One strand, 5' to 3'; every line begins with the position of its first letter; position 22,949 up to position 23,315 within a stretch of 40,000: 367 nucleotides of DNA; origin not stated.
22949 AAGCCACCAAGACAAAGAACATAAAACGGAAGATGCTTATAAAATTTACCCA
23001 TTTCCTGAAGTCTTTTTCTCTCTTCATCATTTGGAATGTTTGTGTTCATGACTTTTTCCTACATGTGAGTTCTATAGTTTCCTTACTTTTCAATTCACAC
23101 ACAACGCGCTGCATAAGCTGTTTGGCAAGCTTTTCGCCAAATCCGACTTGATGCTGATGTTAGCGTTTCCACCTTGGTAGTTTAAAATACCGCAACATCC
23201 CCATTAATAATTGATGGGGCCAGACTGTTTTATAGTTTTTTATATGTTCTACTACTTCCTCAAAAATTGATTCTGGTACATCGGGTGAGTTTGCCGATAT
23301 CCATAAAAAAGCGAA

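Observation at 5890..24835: Large sedentary-type chromosomal integron with about 14 cassettes and species-specific attC families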

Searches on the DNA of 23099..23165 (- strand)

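Call 42: build_rna_model(alignment_id=A2, structure=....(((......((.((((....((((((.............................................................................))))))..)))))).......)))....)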
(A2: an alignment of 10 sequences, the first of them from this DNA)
Model R1 built from alignment A2 (10 sequences, 135 columns); structure: as given.
model positions 129; base pairs 15; branch points 0; effective number of sequences 5.71; information 0.59 bits per position. Calibrated on 0.2 Mb of random sequence (short: E-values are rough).
structure used (alignment columns):
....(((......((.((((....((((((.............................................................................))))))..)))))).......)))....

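Call 43: search_with_rna_model(model_id=R1, source=window, max_evalue=1, filters=off)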
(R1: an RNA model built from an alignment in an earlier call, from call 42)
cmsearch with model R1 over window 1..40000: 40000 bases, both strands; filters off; matches with E-value up to 1: 18.
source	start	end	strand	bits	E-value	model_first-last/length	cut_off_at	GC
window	20017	20146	-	110.5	2.1e-28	1-129/129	no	0.41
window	8988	9118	-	107.4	1.5e-27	1-129/129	no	0.46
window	14348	14477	-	105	7.4e-27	1-129/129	no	0.42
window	13072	13200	-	103.5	1.9e-26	1-129/129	no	0.41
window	22240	22371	-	95.7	3e-24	1-129/129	no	0.41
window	9482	9568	-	66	6.4e-16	1-129/129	no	0.51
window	23099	23165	-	54.9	7.8e-13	1-129/129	no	0.49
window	6314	6380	-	53.2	2.4e-12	1-129/129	no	0.48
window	22672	22738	-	52.9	2.9e-12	1-129/129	no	0.57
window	12006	12071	-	52.9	2.9e-12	1-129/129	no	0.44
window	17484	17611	-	51.3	8.2e-12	1-129/129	no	0.38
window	17104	17230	-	41.8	3.8e-09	1-129/129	no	0.46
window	13645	13772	-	37.4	6.2e-08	1-129/129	no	0.41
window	20474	20602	-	19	0.0091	1-129/129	no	0.49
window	14348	14477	+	14.5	0.17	1-129/129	no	0.42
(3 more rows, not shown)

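Call 44: search_with_rna_model(model_id=R1, sources=[L001, L002, L003, L004, L005, L006, L007, L008, L009, L010, L011, L012, L013, L014, L015, L016, L017, L018, L019, L020, L021, L022, L023, L024, L025, L026, L027, L028, L029, L030, L031, L032, L033, L034, L035, L036, L037, L038, L039, L040, L041, L042, L043, L044, L045, L046, L047, L048, L049, L050, L051, L052, L053, L054, L055, L056, L057, L058, L059, L060, L061, L062, L063, L064, L065, L066, L067, L068, L069, L070, L071, L072, L073, L074, L075, L076, L077, L078, L079, L080, L081, L082], max_evalue=0.1)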
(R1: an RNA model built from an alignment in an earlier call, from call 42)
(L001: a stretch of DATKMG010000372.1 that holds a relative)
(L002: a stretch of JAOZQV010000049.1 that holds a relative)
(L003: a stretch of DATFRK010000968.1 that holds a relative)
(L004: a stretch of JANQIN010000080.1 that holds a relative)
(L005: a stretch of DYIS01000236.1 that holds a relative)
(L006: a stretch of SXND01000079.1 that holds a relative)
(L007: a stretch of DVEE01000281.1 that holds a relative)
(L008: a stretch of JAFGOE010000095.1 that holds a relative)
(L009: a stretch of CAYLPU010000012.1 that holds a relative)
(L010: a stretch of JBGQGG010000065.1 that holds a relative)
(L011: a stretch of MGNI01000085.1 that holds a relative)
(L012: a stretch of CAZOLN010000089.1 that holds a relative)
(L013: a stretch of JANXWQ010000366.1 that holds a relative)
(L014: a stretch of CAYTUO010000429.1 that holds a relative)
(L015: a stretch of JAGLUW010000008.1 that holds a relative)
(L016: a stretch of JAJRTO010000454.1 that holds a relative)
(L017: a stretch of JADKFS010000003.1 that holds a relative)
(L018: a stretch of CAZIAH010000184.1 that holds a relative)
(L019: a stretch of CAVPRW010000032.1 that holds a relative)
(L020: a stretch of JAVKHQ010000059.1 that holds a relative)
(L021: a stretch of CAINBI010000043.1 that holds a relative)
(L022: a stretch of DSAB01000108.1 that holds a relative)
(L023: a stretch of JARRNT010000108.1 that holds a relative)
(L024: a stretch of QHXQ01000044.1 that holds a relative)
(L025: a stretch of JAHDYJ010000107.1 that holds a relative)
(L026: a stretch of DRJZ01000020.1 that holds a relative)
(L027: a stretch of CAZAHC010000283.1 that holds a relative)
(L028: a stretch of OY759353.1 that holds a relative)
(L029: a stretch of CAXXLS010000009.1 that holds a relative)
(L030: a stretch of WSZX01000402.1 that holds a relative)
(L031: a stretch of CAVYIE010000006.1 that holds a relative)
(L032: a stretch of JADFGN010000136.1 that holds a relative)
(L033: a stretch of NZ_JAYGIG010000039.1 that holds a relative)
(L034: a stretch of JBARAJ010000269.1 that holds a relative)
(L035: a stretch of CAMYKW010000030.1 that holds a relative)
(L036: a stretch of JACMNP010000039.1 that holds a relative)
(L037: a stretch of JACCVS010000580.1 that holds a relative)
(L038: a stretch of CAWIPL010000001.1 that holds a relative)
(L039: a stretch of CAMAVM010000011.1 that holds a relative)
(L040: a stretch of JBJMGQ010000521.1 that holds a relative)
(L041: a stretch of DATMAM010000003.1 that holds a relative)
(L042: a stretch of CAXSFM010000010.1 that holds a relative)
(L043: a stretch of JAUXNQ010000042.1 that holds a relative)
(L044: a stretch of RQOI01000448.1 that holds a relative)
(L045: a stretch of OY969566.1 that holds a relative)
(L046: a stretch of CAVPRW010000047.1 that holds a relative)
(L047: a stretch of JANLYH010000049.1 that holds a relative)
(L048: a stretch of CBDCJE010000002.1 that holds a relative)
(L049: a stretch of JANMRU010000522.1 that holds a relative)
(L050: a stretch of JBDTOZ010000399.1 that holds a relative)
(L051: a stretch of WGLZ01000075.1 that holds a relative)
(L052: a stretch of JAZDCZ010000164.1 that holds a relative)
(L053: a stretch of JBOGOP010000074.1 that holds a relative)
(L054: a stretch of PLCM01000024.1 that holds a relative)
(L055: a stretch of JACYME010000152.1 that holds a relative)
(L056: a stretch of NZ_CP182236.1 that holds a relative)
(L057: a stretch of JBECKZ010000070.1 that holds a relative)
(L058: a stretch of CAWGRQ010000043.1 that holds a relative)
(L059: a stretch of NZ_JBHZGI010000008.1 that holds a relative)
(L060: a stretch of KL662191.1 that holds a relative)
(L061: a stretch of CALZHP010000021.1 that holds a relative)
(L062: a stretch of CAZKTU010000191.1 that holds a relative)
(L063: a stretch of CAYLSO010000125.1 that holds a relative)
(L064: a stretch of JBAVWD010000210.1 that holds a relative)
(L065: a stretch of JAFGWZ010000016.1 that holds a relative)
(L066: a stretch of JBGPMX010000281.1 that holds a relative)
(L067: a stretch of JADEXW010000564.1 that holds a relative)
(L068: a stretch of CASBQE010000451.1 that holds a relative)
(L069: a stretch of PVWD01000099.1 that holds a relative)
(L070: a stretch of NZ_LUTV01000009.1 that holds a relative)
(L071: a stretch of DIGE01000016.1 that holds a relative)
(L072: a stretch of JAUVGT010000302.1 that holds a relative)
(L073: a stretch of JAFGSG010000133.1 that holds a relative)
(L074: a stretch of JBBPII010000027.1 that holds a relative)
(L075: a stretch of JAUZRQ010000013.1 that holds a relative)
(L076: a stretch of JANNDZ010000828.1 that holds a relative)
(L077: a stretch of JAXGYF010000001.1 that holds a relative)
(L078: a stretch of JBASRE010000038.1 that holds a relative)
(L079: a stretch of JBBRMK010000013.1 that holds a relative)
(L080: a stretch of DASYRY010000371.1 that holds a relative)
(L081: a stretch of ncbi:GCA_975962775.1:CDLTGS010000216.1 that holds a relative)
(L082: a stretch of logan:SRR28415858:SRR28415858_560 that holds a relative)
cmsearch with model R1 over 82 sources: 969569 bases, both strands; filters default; matches with E-value up to 0.1: 51.
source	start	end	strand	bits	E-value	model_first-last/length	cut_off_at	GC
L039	5654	5716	-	40.2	2.5e-07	1-129/129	no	0.52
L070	6760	6816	-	39.7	3.4e-07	1-129/129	no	0.53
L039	4818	4886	-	38.3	8.6e-07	1-129/129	no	0.62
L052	2250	2309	-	37.3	1.7e-06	1-129/129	no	0.65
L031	19746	19805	+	37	2.1e-06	1-129/129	no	0.67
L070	6187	6245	-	36.6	2.7e-06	1-129/129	no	0.53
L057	5212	5277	-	36.4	3e-06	1-129/129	no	0.52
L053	11604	11711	+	36.2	3.4e-06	1-129/129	no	0.52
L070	4970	5024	-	35.3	5.8e-06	1-129/129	no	0.55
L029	763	867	-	35.3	5.9e-06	1-129/129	no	0.47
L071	7587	7649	-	34.4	1e-05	1-129/129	no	0.62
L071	6610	6669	-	34.2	1.2e-05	1-129/129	no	0.48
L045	9431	9488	-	33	2.6e-05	1-129/129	no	0.64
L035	92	193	-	33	2.6e-05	1-129/129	no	0.54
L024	8150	8252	-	33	2.7e-05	1-129/129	no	0.49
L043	4347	4409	-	32.9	2.9e-05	1-129/129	no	0.59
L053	12567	12674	+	32.6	3.5e-05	1-129/129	no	0.56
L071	4914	4977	-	32.5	3.7e-05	1-129/129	no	0.56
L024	7245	7347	-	32.2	4.3e-05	1-129/129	no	0.61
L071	9329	9391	-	32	5e-05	1-129/129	no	0.59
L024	4573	4685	-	31.6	6.4e-05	1-129/129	no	0.59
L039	8691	8759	-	31.6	6.5e-05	1-129/129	no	0.65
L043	1982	2038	-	31.5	6.8e-05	1-129/129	no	0.51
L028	9208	9311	-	31.3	7.7e-05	1-129/129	no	0.45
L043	2758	2817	-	30.8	0.00011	1-129/129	no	0.57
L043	1534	1593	-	29.7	0.00022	1-129/129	no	0.6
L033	659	722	-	29.6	0.00024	1-129/129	no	0.67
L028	5276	5348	-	29.3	0.0003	1-129/129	no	0.6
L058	11832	11893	+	28.4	0.0005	1-129/129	no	0.68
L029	4370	4475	-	27.9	0.00073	1-129/129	no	0.5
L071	2913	3036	-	27.9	0.00074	1-129/129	no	0.56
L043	3799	3858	-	27.6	0.00084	1-129/129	no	0.57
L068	213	298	-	27.6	0.00089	1-129/129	no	0.52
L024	5529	5637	-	27.4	0.00096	1-129/129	no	0.56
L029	1223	1328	-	27.4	0.00098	1-129/129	no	0.49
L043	5041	5100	-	27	0.0013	1-129/129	no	0.65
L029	6282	6387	-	26.9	0.0014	1-129/129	no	0.52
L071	5420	5551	-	26.6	0.0016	1-129/129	no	0.55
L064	562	661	-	26.5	0.0017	1-129/129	no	0.65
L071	8758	8878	-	26.1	0.0022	1-129/129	no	0.5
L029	7884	7988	-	26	0.0025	1-129/129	no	0.5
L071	7884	7970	-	25.6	0.0032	1-129/129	no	0.63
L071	6166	6243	-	25.1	0.0042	1-129/129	no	0.58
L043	344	401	-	25.1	0.0044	1-129/129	no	0.62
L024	6625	6727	-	24.1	0.0083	1-129/129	no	0.54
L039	3454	3576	-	23.8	0.01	1-129/129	no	0.51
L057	5855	5924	-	23.2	0.015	1-129/129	no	0.61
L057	3566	3632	-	22.6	0.021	1-129/129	no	0.51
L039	7704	7814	-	22.3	0.026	1-129/129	no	0.51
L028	6249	6366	-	22.1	0.03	1-129/129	no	0.42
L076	5133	5219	-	21.1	0.058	1-129/129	no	0.46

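Call 45: search_with_rna_model(model_id=R1, sources=[L084, L085, L086, L087, L088, L089, L090, L091, L092, L093, L094, L095, L096, L097, L098, L099, L100, L101, L102, L103], max_evalue=0.1)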
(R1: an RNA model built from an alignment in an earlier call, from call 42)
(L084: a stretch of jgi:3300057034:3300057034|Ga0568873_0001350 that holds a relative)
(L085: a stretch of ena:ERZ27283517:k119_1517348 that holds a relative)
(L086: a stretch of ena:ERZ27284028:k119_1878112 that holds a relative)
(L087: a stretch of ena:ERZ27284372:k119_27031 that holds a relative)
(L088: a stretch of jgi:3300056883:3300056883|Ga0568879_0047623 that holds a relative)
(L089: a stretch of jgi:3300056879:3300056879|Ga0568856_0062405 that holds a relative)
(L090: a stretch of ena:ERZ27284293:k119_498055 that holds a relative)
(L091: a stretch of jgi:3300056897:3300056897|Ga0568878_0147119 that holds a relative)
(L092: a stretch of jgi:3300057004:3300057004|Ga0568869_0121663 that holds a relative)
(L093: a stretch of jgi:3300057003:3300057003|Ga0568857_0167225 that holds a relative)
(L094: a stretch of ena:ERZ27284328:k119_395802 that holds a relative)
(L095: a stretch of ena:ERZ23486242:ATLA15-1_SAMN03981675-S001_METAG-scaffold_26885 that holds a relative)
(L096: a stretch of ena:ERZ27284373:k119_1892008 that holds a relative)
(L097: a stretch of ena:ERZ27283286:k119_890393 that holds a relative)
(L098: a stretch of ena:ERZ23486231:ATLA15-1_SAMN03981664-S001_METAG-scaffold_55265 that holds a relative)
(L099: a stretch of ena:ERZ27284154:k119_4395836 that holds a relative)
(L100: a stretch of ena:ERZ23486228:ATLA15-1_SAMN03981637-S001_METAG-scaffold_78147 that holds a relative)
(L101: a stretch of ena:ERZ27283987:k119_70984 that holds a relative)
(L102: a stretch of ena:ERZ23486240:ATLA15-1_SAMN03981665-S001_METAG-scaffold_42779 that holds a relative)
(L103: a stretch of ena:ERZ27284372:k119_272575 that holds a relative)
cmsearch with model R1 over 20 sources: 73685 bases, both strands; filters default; matches with E-value up to 0.1: 18.
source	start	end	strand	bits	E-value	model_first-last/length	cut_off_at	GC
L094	1355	1484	+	98.3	1e-24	1-129/129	no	0.41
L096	1615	1747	+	62.4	1.1e-14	1-129/129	no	0.45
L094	4509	4571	+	42.6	4.1e-09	1-129/129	no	0.51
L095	3585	3648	+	37.4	1.2e-07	1-129/129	no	0.59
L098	2661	2724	+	37.4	1.2e-07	1-129/129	no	0.59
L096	1188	1254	+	37.3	1.2e-07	1-129/129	no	0.42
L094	925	993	+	36.1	2.7e-07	1-129/129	no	0.55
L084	7448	7513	+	33.5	1.5e-06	1-129/129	no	0.47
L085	4695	4760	+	33.5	1.5e-06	1-129/129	no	0.47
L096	679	741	+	32.2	3.4e-06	1-129/129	no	0.51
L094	4900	4962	+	31.7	4.7e-06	1-129/129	no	0.56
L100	238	300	+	29.4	2e-05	1-129/129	no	0.54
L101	273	335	+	29.4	2e-05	1-129/129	no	0.54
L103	29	96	+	23.7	0.00079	1-129/129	no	0.51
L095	908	974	+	21.6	0.0032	1-129/129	no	0.57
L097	930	996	+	21.6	0.0032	1-129/129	no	0.57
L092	292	353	+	20.2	0.0078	1-129/129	no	0.53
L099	2345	2405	+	18.7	0.021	1-129/129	no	0.43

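Call 50: search_with_rna_model(model_id=R1, sources=[L084, L089, L090, L092, L093, L094, L095, L096, L098, L100, L103, L104, L105, L112], max_evalue=1, filters=off)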
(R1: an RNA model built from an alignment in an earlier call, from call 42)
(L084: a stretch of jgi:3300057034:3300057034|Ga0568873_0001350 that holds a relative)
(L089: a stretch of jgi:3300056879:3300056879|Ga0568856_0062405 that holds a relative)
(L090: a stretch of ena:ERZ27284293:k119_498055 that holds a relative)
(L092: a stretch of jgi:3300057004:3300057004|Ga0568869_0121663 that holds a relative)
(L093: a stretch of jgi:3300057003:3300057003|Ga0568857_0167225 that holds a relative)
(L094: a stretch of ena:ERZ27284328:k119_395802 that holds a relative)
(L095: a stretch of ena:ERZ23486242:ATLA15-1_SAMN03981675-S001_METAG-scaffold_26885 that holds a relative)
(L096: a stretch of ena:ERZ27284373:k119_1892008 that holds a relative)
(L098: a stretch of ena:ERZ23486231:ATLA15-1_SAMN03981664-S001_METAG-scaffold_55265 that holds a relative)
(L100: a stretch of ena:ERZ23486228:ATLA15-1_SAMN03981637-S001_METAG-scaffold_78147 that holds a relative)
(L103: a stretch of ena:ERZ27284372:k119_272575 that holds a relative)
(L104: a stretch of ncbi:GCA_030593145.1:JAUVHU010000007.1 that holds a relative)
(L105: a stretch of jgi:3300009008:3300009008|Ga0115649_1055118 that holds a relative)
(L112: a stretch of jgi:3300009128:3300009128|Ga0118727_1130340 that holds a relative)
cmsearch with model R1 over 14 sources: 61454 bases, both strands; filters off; matches with E-value up to 1: 21.
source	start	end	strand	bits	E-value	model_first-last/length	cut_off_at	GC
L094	1355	1484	+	98.3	8.6e-25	1-129/129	no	0.41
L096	1615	1747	+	62.4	9.7e-15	1-129/129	no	0.45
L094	4509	4571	+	42.6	3.5e-09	1-129/129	no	0.51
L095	3585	3648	+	37.4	9.8e-08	1-129/129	no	0.59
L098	2661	2724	+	37.4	9.8e-08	1-129/129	no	0.59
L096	1188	1254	+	37.3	1e-07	1-129/129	no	0.42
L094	925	993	+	36.1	2.3e-07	1-129/129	no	0.55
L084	7448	7513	+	33.5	1.2e-06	1-129/129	no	0.47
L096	679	741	+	32.2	2.8e-06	1-129/129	no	0.51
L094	4900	4962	+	31.7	4e-06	1-129/129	no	0.56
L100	238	300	+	29.4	1.7e-05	1-129/129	no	0.54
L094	1861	1933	+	24.5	0.0004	1-129/129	no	0.45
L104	5810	5897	+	23.9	0.00058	1-129/129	no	0.51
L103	29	96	+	23.7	0.00066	1-129/129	no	0.51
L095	908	974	+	21.6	0.0027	1-129/129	no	0.57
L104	2026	2163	+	20.7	0.0048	1-129/129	no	0.36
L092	292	353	+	20.2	0.0065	1-129/129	no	0.53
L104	8751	8875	+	15.9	0.1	1-129/129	no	0.44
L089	301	372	+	14.7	0.22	1-129/129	no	0.56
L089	3506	3593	+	14.3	0.29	1-129/129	no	0.51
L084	8119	8188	+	12.9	0.74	1-129/129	no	0.7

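Call 60: search_with_rna_model(model_id=R1, sources=[L113, L114, L115, L116, L081, L082], max_evalue=1, filters=off)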
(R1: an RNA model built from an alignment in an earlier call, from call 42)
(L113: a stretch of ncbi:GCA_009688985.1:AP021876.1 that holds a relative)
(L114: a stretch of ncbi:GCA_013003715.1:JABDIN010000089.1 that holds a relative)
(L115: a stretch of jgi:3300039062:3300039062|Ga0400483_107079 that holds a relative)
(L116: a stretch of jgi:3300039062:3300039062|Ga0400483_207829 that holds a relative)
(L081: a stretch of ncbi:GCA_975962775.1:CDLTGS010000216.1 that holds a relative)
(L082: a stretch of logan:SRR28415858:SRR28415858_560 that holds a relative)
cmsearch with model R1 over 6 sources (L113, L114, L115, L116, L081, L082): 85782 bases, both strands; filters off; matches with E-value up to 1: 20.
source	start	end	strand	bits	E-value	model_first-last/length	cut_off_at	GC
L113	1918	2047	-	34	1.2e-06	1-129/129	no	0.44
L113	46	174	-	32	4.4e-06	1-129/129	no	0.5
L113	1161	1290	-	31.4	6.4e-06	1-129/129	no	0.55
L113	2398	2527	-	29.8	1.8e-05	1-129/129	no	0.48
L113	6575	6638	-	26.1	0.0002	1-129/129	no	0.52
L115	1738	1809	-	24.4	0.00061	1-129/129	no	0.58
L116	102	173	-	24.4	0.00061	1-129/129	no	0.58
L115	3249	3306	-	22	0.0028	1-129/129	no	0.55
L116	1613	1670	-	22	0.0028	1-129/129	no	0.55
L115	3662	3785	-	21.9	0.003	1-129/129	no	0.44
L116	2026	2149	-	21.9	0.003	1-129/129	no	0.44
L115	1013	1082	-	19.9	0.011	1-129/129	no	0.66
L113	4775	4909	-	19.3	0.016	1-129/129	no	0.46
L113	6956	7015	-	19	0.019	1-129/129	no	0.52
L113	4072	4131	-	18.8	0.022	1-129/129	no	0.5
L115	2551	2612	-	18.2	0.034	1-129/129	no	0.63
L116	915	976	-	18.2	0.034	1-129/129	no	0.63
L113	2818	2945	-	17.4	0.057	1-129/129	no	0.5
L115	4188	4264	+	13.7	0.61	1-129/129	no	0.26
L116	2552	2628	+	13.7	0.61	1-129/129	no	0.26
